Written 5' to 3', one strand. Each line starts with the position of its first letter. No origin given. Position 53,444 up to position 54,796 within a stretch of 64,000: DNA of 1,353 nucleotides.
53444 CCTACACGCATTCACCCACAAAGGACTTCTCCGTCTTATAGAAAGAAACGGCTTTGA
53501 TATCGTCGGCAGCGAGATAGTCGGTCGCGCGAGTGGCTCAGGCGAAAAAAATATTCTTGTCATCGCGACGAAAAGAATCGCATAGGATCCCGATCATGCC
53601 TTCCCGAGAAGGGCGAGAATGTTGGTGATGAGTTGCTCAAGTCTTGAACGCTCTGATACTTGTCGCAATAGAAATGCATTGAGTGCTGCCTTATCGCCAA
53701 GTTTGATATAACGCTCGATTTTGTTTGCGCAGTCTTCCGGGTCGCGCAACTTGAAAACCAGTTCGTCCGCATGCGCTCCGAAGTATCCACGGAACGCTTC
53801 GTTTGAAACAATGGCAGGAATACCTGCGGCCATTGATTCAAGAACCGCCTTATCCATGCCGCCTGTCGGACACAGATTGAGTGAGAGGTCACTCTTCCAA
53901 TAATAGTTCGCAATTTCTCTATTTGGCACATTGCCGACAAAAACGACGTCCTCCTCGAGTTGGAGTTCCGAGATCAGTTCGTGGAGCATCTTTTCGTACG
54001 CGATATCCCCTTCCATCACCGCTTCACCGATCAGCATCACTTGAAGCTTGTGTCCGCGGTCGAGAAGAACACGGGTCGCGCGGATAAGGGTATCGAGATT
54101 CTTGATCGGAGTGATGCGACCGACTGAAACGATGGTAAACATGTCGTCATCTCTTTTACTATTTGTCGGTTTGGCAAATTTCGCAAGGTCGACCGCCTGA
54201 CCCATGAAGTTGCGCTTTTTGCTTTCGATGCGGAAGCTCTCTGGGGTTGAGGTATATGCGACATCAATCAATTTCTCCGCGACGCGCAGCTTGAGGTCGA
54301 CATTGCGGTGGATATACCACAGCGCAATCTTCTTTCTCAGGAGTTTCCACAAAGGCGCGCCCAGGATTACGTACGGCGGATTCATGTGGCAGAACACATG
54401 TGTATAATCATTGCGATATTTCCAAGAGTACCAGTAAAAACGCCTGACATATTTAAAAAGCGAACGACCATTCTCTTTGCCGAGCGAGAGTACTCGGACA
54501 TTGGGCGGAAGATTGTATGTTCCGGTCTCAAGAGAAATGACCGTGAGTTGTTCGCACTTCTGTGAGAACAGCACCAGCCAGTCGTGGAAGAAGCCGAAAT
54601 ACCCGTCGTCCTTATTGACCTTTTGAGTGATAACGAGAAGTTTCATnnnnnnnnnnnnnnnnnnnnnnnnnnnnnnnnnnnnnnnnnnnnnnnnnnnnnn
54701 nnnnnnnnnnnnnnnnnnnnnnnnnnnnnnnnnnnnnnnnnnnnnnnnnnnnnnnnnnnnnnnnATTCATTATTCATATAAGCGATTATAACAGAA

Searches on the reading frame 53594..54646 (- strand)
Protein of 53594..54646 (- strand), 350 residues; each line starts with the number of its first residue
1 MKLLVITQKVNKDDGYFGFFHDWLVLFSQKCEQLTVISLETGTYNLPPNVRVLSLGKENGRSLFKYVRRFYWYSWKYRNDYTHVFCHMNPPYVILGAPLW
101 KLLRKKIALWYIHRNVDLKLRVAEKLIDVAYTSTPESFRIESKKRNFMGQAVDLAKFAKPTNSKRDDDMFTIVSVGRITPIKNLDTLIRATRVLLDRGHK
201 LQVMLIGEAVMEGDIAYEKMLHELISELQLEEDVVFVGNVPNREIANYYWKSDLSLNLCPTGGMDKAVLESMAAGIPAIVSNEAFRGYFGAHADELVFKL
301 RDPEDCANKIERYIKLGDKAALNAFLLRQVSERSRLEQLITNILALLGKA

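Call 3: search_protein_families(library=pfam, proteins=[window:53594-54646:-], max_evalue=0.01)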
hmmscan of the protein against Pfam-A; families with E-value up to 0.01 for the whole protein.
window:53594-54646:- (350 aa): 4 families
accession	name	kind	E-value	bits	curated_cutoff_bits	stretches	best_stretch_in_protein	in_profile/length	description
PF00534.26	Glycos_transf_1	-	3.5e-22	79.2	26.4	1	162-319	8-161/172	Glycosyl transferases group 1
PF13692.12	Glyco_trans_1_4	-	2.3e-18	67.2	27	1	171-314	3-140/142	Glycosyl transferases group 1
PF13524.12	Glyco_trans_1_2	-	8.9e-07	29.4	25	1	220-320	27-118/144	Glycosyl transferase-like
PF20706.3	GT4-conflict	-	7.9e-05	22.2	26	1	160-283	188-313/385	Family 4 Glycosyltransferase in conflict systems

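Call 44: search_protein_families(library=ncbifam, proteins=[window:53594-54646:-], max_evalue=0.00001)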
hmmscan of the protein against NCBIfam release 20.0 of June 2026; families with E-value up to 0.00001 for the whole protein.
window:53594-54646:- (350 aa): 18 families
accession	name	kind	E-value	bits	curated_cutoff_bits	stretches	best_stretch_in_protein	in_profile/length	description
NF041876.1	EPS_EpsE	equivalog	5.4e-19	68.7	400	1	148-319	193-364/389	exopolysaccharide biosynthesis GT4 family glycosyltransferase EpsE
NF038255.1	exopoly_VpsD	equivalog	4.7e-16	58.6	300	1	105-280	146-311/381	VpsD family glycosyltransferase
NF038229.1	Glyco4_Geo_Pelo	equivalog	1.9e-12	46.9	400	1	143-281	133-267/338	GPMC system family 4 glycosyltransferase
NF038011.1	PelF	equivalog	5.6e-12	45.5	100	1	144-282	281-414/489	GT4 family glycosyltransferase PelF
TIGR03088.1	stp2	hypoth_equivalog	3.7e-10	39.4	409.05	1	140-282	157-303/374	TIGR03088 family PEP-CTERM/XrtA system glycosyltransferase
TIGR04047.1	MSMEG_0565_glyc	hypoth_equivalog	7.5e-10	38.4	259.85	1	171-319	195-344/373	MSMEG_0565 family glycosyltransferase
NF041010.1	glycosy_Agl16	equivalog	4.9e-09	35.5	575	1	140-312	153-314/352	glycosylation protein Agl16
TIGR04005.1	wcaL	equivalog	5.6e-09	35.4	537.6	1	150-281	204-334/406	colanic acid biosynthesis glycosyltransferase WcaL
NF047684.1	TeichurnBiosyTuaC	equivalog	3.5e-08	32.8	550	1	123-315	165-353/391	teichuronic acid biosynthesis protein TuaC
NF038295.1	EPS_HpsP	equivalog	3.5e-08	32.8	550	1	164-283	202-319/388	hormogonium polysaccharide biosynthesis glycosyltransferase HpsP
NF050063.1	ProtGlycPglJ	equivalog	3.6e-08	33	500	1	136-282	161-295/363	N-acetylgalactosamine-N,N'-diacetylbacillosaminyl-diphospho-undecaprenol 4-alpha-N-acetylgalactosaminyltransferase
TIGR03449.1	mycothiol_MshA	equivalog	1.8e-07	30.4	462.5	1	172-282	223-334/406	D-inositol-3-phosphate glycosyltransferase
TIGR03999.1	thiol_BshA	equivalog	1.9e-07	30.3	273.7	1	147-283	171-304/375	N-acetyl-alpha-D-glucosaminyl L-malate synthase BshA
NF049988.1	MGlcDAGSynMgs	equivalog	7.8e-07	28.8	400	1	167-298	211-337/398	alpha-monoglucosyldiacylglycerol synthase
TIGR04157.1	glyco_rSAM_CFB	subfamily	1.5e-06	27.5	400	1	171-282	229-331/406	TIGR04157 family glycosyltransferase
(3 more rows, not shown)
